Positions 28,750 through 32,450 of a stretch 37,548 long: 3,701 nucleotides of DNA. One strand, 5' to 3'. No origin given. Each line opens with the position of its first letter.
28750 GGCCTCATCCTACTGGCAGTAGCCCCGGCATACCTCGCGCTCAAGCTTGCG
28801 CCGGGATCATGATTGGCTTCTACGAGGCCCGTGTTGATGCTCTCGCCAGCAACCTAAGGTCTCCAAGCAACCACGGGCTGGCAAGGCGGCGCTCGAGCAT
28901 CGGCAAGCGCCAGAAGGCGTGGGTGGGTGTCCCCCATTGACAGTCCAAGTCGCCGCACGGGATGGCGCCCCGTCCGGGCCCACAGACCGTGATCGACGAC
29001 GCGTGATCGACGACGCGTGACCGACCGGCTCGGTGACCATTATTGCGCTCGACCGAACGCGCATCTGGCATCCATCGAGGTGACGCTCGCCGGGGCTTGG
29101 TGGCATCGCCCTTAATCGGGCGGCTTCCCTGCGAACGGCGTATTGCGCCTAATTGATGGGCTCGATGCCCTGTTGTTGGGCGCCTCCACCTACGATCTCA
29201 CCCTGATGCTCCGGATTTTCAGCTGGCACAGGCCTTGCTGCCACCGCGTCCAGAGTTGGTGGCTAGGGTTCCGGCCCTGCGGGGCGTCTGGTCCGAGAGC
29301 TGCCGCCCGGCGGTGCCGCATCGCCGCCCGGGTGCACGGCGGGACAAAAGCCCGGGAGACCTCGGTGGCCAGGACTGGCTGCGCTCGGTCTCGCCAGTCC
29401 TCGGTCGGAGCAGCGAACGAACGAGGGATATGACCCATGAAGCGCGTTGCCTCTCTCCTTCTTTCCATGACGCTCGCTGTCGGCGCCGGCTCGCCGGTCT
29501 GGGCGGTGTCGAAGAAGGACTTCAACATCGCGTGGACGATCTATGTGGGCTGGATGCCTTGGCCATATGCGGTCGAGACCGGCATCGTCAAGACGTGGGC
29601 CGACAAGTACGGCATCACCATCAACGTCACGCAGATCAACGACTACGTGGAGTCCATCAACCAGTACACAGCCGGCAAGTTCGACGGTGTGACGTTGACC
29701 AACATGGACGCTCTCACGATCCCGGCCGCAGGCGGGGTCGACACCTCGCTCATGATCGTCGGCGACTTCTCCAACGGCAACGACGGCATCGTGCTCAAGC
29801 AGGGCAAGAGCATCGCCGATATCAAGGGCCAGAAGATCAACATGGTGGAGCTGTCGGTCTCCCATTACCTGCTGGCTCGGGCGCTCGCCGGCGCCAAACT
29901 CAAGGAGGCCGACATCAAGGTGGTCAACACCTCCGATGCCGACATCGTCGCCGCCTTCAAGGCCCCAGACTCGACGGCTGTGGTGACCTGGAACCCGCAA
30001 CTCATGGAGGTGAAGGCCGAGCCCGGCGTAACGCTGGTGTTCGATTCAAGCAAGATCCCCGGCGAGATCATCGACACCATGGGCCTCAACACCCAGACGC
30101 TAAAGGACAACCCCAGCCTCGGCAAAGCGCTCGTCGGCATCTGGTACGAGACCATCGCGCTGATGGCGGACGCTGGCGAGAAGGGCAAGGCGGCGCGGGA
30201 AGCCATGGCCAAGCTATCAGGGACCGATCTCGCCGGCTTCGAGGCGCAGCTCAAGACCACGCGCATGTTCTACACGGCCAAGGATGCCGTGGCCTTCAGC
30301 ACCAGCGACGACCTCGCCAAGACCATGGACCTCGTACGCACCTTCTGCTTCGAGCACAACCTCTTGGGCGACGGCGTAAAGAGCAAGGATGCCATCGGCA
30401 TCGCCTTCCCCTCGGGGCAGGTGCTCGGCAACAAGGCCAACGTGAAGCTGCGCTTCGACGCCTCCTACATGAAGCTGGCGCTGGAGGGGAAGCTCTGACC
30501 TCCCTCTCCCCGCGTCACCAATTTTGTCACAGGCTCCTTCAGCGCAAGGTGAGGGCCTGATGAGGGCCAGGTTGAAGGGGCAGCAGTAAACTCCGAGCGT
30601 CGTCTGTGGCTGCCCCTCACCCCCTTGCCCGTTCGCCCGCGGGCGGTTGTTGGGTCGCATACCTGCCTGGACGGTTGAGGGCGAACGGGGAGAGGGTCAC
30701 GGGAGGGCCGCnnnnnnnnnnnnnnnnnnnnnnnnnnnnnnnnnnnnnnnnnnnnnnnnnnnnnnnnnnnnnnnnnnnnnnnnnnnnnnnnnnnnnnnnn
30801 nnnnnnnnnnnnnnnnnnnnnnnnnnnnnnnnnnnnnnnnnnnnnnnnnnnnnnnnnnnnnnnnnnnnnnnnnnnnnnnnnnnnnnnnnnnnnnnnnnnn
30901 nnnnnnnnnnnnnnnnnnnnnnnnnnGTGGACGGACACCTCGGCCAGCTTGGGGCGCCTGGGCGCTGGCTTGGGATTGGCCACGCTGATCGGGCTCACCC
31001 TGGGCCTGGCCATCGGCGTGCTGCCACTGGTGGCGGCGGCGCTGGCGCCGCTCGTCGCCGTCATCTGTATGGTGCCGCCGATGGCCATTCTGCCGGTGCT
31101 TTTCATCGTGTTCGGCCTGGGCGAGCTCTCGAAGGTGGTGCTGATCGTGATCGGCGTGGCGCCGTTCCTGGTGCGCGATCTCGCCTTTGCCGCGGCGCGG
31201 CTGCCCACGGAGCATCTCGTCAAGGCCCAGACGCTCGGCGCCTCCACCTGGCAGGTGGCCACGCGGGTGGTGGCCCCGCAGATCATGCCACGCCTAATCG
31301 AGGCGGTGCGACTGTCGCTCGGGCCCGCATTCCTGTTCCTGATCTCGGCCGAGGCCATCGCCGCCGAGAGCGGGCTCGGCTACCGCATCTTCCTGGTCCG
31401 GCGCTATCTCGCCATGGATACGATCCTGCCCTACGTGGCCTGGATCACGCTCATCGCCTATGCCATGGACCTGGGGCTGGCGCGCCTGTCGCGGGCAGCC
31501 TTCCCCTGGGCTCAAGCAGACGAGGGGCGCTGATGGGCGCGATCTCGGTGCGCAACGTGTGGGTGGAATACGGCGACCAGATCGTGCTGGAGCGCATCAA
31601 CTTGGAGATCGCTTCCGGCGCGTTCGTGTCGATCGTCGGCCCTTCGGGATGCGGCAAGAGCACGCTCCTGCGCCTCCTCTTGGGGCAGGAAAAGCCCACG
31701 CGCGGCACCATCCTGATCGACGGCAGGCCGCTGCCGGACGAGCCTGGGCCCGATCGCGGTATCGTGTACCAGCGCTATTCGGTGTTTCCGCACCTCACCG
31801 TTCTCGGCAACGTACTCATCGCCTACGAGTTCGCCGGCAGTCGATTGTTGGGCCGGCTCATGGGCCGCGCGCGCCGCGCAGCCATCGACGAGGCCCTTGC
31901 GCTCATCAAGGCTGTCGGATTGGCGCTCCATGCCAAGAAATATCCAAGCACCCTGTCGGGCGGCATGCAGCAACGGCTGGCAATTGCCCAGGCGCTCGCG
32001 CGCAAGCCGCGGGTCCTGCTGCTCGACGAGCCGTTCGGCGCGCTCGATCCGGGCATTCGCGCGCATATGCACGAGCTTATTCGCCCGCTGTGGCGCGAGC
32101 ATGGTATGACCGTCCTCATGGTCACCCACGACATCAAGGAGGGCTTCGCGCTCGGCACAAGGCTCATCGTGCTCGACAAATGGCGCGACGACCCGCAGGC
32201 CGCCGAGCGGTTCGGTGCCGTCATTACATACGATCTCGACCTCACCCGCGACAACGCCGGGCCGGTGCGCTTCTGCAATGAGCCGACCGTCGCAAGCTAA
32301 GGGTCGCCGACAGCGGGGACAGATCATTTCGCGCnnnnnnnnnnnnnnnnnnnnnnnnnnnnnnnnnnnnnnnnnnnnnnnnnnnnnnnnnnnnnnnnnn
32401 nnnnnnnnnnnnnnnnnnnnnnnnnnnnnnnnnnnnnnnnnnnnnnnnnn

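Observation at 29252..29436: Clear guanidine-I (ykkC) riboswitch upstream of the ABC transporter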

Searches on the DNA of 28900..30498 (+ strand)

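Call 4: search_rna_families(source=window, start=28900, end=29700, threshold=evalue, max_evalue=10, show_alignments=4)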
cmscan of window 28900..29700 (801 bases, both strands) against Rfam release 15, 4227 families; matches with E-value up to 10: 2.
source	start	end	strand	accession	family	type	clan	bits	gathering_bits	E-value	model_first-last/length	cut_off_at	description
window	29252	29360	+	RF00442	Guanidine-I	Cis-reg; riboswitch;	-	82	63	5.5e-15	1-107/107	no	Guanidine-I riboswitch aptamer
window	29374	29454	-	RF03169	c-di-GMP-II-GAG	Cis-reg; riboswitch;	CL00127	15.2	40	7.5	1-86/86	no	c-di-GMP-II-GAG riboswitch aptamer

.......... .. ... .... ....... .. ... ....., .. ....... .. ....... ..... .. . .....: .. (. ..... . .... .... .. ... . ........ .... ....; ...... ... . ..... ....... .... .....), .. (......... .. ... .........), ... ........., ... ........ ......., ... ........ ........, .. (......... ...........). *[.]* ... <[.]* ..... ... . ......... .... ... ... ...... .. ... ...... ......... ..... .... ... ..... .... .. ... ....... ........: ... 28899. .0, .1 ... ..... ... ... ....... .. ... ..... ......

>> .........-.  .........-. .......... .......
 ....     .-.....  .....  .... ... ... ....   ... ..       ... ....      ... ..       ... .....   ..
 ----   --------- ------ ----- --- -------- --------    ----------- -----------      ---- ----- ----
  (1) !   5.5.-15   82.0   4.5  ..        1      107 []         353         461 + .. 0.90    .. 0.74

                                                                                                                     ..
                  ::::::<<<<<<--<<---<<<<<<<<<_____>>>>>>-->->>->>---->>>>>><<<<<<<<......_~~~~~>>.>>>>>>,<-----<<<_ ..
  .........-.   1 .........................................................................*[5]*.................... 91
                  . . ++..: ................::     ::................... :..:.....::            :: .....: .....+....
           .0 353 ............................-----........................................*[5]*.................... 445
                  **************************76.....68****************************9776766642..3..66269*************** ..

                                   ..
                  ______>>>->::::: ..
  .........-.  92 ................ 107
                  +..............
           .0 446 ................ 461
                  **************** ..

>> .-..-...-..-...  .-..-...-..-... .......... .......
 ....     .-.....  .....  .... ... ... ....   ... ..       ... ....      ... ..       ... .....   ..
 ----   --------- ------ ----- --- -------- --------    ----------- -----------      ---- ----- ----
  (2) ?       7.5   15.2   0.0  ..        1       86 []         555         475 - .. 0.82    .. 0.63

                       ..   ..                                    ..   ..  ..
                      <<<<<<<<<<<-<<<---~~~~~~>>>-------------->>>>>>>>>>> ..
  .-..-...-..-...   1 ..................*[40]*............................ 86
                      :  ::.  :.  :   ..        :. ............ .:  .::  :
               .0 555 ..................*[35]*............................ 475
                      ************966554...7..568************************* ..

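Call 40: search_rna_families(sources=[L003, L067, L002, L006, L012, L008, L014, L020, L025], threshold=gathering)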
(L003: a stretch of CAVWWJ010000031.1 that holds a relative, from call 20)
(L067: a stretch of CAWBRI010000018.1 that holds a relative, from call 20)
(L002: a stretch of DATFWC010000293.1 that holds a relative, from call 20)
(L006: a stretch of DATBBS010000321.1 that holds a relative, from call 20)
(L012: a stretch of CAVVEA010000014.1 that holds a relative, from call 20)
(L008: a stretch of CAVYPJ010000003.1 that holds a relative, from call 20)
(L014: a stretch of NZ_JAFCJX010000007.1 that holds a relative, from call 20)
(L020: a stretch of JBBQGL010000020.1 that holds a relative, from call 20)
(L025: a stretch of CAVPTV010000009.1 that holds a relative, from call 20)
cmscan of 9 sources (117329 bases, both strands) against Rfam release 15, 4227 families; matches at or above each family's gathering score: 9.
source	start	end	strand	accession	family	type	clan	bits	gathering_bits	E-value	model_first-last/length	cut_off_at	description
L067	6756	6864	+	RF00442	Guanidine-I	Cis-reg; riboswitch;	-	94.5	63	1.3e-15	1-107/107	no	Guanidine-I riboswitch aptamer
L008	6766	6878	+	RF00442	Guanidine-I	Cis-reg; riboswitch;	-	94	63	1.7e-15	1-107/107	no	Guanidine-I riboswitch aptamer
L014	6761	6870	+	RF00442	Guanidine-I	Cis-reg; riboswitch;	-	93.9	63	1.8e-15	1-107/107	no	Guanidine-I riboswitch aptamer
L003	6823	6928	+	RF00442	Guanidine-I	Cis-reg; riboswitch;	-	93.8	63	1.9e-15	1-107/107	no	Guanidine-I riboswitch aptamer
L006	2334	2441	+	RF00442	Guanidine-I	Cis-reg; riboswitch;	-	91.9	63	5.2e-15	1-107/107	no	Guanidine-I riboswitch aptamer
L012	6823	6925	+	RF00442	Guanidine-I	Cis-reg; riboswitch;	-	91.2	63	7.1e-15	1-107/107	no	Guanidine-I riboswitch aptamer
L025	6795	6909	+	RF00442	Guanidine-I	Cis-reg; riboswitch;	-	90.4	63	1.1e-14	1-107/107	no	Guanidine-I riboswitch aptamer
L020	5217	5317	+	RF00442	Guanidine-I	Cis-reg; riboswitch;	-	85.8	63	1.2e-13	1-107/107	no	Guanidine-I riboswitch aptamer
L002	6826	6927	+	RF00442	Guanidine-I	Cis-reg; riboswitch;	-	84.1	63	2.8e-13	1-107/107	no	Guanidine-I riboswitch aptamer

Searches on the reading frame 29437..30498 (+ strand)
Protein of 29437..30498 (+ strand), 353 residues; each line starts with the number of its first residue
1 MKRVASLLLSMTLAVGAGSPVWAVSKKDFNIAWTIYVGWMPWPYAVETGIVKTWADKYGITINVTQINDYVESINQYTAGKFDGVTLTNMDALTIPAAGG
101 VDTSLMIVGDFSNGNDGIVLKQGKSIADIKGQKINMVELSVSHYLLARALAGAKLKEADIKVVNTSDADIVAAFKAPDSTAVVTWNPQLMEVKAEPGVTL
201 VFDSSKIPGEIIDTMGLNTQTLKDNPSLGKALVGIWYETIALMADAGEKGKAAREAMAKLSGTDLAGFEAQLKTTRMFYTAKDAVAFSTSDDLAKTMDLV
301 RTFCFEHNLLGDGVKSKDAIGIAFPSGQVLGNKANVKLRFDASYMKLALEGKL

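Call 6: search_protein_families(library=pfam, proteins=[window:29437-30498:+])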
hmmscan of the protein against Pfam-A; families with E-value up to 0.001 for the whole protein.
window:29437-30498:+ (353 aa): 2 families
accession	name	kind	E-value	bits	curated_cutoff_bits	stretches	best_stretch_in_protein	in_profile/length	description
PF09084.16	NMT1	-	2.2e-07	31.5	20.5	1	56-233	17-199/216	NMT1/THI5 like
PF13379.11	NMT1_2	-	1.3e-06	28.9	24.7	1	35-253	8-248/252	NMT1-like family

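Call 8: search_protein_families(library=ncbifam, proteins=[window:29437-30498:+], max_evalue=0.00001)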
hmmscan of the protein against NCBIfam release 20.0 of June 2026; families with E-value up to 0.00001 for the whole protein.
window:29437-30498:+ (353 aa): 5 families
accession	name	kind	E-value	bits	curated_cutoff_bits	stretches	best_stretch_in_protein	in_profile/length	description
TIGR03427.1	ABC_peri_uca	equivalog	5.9e-166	551.5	333.9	1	26-353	1-328/328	putative urea ABC transporter substrate-binding protein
TIGR01728.1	SsuA_fam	subfamily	7.9e-18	64.7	163.5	1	53-286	21-259/290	aliphatic sulfonate ABC transporter substrate-binding protein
TIGR01729.1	taurine_ABC_bnd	equivalog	1.7e-13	50.6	304.25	1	55-285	22-257/300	taurine ABC transporter substrate-binding protein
NF008588.0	PRK11553.1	subfamily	1.8e-10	40.3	299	1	124-206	122-204/319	aliphatic sulfonate ABC transporter substrate-binding protein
NF008553.0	PRK11480.1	equivalog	6.7e-06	25.5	490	1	107-198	98-189/320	taurine ABC transporter substrate-binding protein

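Call 20: find_related_loci(query=window:29437-30498:+, collection=genome_contigs, flank=7000)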
Query window:29437-30498:+ (353 aa) in genome_contigs; peptide patterns used: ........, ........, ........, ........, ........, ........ (x = any residue, [..] = any of these).
212 stretches matched a pattern; 70 encode a relative of the query (tblastn E <= 1e-3); 68 distinct loci.
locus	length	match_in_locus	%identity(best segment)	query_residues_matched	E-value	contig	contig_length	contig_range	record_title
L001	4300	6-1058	80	3-353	0e+0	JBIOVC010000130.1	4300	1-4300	MAG: Hyphomicrobiaceae bacterium isolate MAG118 k127_1819788, whole genome shotgun sequence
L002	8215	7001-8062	81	1-353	0e+0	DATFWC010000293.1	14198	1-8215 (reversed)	MAG TPA_asm: Xanthobacteraceae bacterium isolate SMAG_U9480 k141_280661, whole genome shotgun sequence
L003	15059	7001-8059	83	1-353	0e+0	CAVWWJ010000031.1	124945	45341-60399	MAG: uncultured Alphaproteobacteria bacterium isolate MFD00962.bin.2.125 genome assembly, contig: contig_49356, whole ge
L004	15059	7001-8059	79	1-353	0e+0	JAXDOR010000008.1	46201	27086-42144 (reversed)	MAG: Alphaproteobacteria bacterium isolate BP_693 scaffold_1602058, whole genome shotgun sequence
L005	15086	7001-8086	77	1-353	0e+0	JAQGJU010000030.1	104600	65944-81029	MAG: Xanthobacteraceae bacterium isolate RYN_493 scaffold_3587381, whole genome shotgun sequence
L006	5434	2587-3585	82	19-351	0e+0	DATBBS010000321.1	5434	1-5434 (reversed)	MAG TPA_asm: Xanthobacteraceae bacterium isolate SMAG_U5765 k141_783468, whole genome shotgun sequence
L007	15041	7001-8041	78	7-353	0e+0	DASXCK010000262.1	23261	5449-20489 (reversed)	MAG TPA_asm: Xanthobacteraceae bacterium isolate SMAG_U5058 k141_2522830, whole genome shotgun sequence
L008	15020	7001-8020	78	13-353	3e-179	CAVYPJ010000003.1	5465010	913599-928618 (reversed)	MAG: uncultured Alphaproteobacteria bacterium isolate MFD05513.bin.1.20 genome assembly, contig: contig_2342, whole geno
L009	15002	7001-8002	78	19-353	8e-178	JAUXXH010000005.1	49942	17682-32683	MAG: Pseudolabrys sp. isolate C15_metabat.bin.99_sub C15_k141_4372, whole genome shotgun sequence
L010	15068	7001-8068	75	1-353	1e-177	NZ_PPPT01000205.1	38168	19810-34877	Bradyrhizobium guangdongense strain SM32 SM32_contig_206_1, whole genome shotgun sequence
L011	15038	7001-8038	76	7-353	1e-177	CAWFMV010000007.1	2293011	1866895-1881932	MAG: uncultured Alphaproteobacteria bacterium isolate MFD02134.bin.2.192 genome assembly, contig: contig_296, whole geno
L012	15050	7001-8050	75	1-353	1e-177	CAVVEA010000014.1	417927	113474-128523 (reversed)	MAG: uncultured Alphaproteobacteria bacterium isolate MFD02134.bin.1.91 genome assembly, contig: contig_37425, whole gen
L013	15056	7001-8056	75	1-353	2e-177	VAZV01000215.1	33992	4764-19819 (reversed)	MAG: Alphaproteobacteria bacterium isolate AP_17 14_0919_09_20cm_scaffold_544, whole genome shotgun sequence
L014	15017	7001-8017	76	14-353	4e-177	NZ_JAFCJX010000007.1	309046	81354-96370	Bradyrhizobium jicamae strain SZCCT0349 NODE_7, whole genome shotgun sequence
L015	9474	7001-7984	79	26-353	4e-177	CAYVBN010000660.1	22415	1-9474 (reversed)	MAG TPA_asm: uncultured Hyphomicrobiales bacterium isolate binchicken_co84_100 genome assembly, contig: k141_2587562, wh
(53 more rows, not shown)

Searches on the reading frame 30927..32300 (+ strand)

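Call 6: search_protein_families(library=pfam, proteins=[window:30927-32300:+])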
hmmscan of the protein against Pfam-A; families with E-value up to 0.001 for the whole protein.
window:30927-32300:+ (457 aa): 5 families
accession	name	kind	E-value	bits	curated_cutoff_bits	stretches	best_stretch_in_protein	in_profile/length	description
PF00005.33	ABC_tran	-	1.3e-33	117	25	1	221-370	1-136/137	ABC transporter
PF13304.12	AAA_21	-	3e-08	34.5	27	0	340-402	235-299/304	AAA domain, putative AbiEii toxin, Type IV TA system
PF13401.12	AAA_22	-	6.4e-05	23.7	27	1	232-368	6-92/130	AAA domain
PF13191.12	AAA_16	-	0.00062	20.7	32.6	0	230-367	21-139/167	AAA ATPase domain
PF13521.12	AAA_28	-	0.00067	20.4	27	0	234-251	2-19/164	AAA domain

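Call 8: search_protein_families(library=ncbifam, proteins=[window:30927-32300:+], max_evalue=0.00001)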
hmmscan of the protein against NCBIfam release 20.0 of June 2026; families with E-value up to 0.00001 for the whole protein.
window:30927-32300:+ (457 aa): 182 families (the best 25 are shown)
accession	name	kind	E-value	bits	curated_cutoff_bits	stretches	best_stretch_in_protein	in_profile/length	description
TIGR03265.1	PhnT2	equivalog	1.4e-56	192.2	457.7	1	205-418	4-210/353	putative 2-aminoethylphosphonate ABC transporter ATP-binding protein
TIGR01184.1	ntrCD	subfamily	2.6e-55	187.5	291.8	1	221-442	1-209/230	nitrate ABC transporter ATP-binding protein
NF008420.0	PRK11247.1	equivalog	1.2e-51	175.3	395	1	206-417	13-208/257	aliphatic sulfonates ABC transporter ATP-binding protein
NF006987.0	PRK09452.1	equivalog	1.5e-51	175.2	482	1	205-418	17-223/378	spermidine/putrescine ABC transporter ATP-binding protein PotA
TIGR00968.1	3a0106s01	subfamily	2.6e-51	174.4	342.75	1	206-418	1-206/237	sulfate ABC transporter ATP-binding protein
NF008421.0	PRK11248.1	equivalog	3.8e-50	170.7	357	1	207-417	3-203/255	taurine ABC transporter ATP-binding subunit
NF043075.1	MMSYN1_0197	equivalog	7e-50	169.9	550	1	206-418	3-208/341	spermidine/putrescine ABC transporter ATP-binding protein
NF008513.0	PRK11432.1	equivalog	2.7e-49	167.9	496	1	206-418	7-212/351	ferric ABC transporter ATP-binding protein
NF007027.0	PRK09493.1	equivalog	1.2e-48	165.6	379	1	206-420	2-213/240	glutamine ABC transporter ATP-binding protein GlnQ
NF040729.1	ABC_ATP_SaoA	equivalog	5.4e-48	163.6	360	1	218-418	18-208/248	ABC transporter ATP-binding protein SaoA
TIGR03258.1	PhnT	equivalog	4.7e-47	160.8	499.15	1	203-416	6-213/359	2-aminoethylphosphonate ABC transport system ATP-binding subunit PhnT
NF008653.0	PRK11650.1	subfamily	1.4e-46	159.2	432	1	203-418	1-210/357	sn-glycerol-3-phosphate ABC transporter ATP-binding protein UgpC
TIGR01186.1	proV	subfamily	3.8e-45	154.6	326.6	1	216-417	4-204/363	betaine/proline/choline family ABC transporter ATP-binding protein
NF008105.0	PRK10851.1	equivalog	1.5e-44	152.2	502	1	206-418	3-212/362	sulfate/thiosulfate ABC transporter ATP-binding protein CysA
TIGR01187.1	potA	subfamily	1.7e-44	152.2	355.6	1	236-418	1-176/325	polyamine ABC transporter ATP-binding protein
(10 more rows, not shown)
